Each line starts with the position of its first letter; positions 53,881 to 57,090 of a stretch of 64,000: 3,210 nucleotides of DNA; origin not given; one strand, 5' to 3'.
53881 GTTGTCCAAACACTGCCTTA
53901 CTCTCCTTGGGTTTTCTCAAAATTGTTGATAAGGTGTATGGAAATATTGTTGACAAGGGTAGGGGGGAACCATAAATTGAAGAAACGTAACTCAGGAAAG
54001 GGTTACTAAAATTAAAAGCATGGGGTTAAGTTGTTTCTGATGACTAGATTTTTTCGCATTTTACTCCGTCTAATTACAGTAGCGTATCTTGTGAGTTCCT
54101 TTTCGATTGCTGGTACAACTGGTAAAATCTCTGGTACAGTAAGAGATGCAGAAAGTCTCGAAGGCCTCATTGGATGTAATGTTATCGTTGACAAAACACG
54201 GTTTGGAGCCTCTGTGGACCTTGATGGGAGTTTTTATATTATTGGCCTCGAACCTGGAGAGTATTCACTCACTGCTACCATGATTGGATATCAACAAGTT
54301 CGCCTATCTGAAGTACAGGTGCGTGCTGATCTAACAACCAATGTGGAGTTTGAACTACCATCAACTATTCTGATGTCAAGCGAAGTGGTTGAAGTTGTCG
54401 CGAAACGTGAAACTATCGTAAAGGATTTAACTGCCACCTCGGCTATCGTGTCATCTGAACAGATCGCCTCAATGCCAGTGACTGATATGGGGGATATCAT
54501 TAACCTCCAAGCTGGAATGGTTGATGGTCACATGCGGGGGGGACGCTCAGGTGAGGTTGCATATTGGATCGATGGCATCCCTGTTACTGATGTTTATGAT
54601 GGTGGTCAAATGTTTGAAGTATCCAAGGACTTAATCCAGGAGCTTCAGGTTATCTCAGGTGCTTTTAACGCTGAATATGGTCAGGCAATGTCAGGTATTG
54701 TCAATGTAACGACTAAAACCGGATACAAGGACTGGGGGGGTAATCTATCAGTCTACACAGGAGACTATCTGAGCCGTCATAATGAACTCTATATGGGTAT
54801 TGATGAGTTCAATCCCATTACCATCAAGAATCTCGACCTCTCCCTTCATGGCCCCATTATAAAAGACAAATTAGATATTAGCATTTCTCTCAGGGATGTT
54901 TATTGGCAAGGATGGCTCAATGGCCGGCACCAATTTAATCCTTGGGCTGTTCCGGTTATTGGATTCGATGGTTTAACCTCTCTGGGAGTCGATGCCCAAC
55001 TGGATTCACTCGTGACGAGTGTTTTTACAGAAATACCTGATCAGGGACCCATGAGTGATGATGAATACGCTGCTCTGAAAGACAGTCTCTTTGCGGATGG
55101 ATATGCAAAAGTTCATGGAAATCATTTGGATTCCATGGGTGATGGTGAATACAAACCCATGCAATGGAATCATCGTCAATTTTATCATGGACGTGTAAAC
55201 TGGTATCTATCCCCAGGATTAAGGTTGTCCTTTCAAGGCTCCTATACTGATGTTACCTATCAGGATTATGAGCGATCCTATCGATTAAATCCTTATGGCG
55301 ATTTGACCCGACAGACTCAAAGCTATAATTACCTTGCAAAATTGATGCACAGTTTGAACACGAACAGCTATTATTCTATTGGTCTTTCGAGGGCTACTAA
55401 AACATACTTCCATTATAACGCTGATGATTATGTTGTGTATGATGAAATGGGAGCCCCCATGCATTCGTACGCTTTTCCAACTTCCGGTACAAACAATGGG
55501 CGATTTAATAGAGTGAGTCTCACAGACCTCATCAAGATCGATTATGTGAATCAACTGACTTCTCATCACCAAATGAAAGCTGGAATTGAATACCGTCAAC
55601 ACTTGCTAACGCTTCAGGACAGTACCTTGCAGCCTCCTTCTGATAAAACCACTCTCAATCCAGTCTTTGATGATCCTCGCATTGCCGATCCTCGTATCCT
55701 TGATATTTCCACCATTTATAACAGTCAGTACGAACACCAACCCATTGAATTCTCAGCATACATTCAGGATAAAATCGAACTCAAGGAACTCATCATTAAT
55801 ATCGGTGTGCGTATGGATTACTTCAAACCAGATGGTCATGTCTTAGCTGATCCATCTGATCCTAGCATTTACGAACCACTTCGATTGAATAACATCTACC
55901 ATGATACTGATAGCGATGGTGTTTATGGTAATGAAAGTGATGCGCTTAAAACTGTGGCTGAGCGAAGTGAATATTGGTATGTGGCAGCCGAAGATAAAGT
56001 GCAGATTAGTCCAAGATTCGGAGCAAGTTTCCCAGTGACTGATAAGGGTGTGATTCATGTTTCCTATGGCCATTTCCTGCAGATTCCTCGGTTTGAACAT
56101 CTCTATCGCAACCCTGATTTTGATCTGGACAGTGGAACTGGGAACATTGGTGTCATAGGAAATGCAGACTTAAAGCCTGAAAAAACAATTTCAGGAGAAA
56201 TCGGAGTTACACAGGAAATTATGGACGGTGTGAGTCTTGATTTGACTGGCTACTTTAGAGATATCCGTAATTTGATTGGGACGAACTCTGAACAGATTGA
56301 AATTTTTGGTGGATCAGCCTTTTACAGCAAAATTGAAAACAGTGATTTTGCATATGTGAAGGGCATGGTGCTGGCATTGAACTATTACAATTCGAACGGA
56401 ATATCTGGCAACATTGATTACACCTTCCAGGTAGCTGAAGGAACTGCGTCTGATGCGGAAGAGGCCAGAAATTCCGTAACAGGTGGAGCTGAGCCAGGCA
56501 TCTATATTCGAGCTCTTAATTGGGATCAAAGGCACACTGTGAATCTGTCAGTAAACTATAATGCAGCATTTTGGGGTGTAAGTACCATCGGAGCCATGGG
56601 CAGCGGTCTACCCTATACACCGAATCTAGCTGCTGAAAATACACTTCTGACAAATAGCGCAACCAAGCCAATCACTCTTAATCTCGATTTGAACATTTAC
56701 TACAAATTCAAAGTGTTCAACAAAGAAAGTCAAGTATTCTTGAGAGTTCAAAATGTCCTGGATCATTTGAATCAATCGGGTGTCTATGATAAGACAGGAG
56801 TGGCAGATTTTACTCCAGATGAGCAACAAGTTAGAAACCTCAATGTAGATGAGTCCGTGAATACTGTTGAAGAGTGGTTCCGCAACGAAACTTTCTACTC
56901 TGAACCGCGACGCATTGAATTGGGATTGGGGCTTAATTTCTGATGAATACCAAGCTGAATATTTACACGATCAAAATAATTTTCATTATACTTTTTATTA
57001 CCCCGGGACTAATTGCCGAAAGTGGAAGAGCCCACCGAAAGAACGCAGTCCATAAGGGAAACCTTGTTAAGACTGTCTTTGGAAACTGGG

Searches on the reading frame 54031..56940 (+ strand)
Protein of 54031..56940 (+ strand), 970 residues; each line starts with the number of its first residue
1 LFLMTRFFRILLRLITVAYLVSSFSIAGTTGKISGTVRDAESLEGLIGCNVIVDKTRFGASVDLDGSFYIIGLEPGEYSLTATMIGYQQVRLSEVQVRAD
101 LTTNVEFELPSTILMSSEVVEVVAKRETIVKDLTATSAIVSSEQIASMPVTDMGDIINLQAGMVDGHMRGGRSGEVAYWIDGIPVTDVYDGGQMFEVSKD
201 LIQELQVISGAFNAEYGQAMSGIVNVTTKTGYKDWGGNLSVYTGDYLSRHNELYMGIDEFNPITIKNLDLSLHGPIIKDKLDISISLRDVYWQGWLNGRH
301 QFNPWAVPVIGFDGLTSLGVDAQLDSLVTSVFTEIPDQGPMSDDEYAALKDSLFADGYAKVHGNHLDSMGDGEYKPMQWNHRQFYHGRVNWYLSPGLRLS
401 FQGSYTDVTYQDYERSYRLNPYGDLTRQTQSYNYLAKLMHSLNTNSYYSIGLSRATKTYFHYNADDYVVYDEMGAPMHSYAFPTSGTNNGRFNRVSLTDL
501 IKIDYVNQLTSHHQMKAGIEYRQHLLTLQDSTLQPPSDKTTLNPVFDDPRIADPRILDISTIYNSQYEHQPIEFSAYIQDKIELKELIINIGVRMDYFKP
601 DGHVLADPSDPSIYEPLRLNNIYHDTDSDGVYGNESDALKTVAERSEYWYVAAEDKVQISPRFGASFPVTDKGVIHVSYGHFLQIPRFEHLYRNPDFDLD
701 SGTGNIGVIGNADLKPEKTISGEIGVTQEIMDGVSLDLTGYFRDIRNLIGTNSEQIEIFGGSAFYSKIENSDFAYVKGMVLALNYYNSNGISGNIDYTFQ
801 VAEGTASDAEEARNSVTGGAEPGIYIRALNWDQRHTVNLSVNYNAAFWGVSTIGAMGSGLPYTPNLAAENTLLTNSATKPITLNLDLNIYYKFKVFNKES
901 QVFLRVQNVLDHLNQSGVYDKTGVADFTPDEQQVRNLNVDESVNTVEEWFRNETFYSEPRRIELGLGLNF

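Call 42: search_protein_families(library=pfam, proteins=[window:54031-56940:+], max_evalue=0.001)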
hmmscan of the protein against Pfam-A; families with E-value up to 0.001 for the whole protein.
window:54031-56940:+ (970 aa): 5 families
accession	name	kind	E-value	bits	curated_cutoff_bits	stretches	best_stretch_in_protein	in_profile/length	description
PF00593.30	TonB_dep_Rec_b-barrel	-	2.5e-29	103.9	27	1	374-909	19-436/436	TonB dependent receptor-like, beta-barrel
PF13715.12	CarbopepD_reg_2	-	1.3e-15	57.6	32.2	1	33-120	1-87/88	CarboxypepD_reg-like domain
PF13620.12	CarboxypepD_reg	-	4.2e-14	53.1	32.3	1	33-109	2-81/82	Carboxypeptidase regulatory-like domain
PF25183.1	OMP_b-brl_4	-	1.3e-09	37.5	30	1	381-697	153-479/838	Outer membrane beta barrel domain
PF07715.20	Plug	-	1.1e-05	26.3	23.9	1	131-222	3-106/107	TonB-dependent Receptor Plug Domain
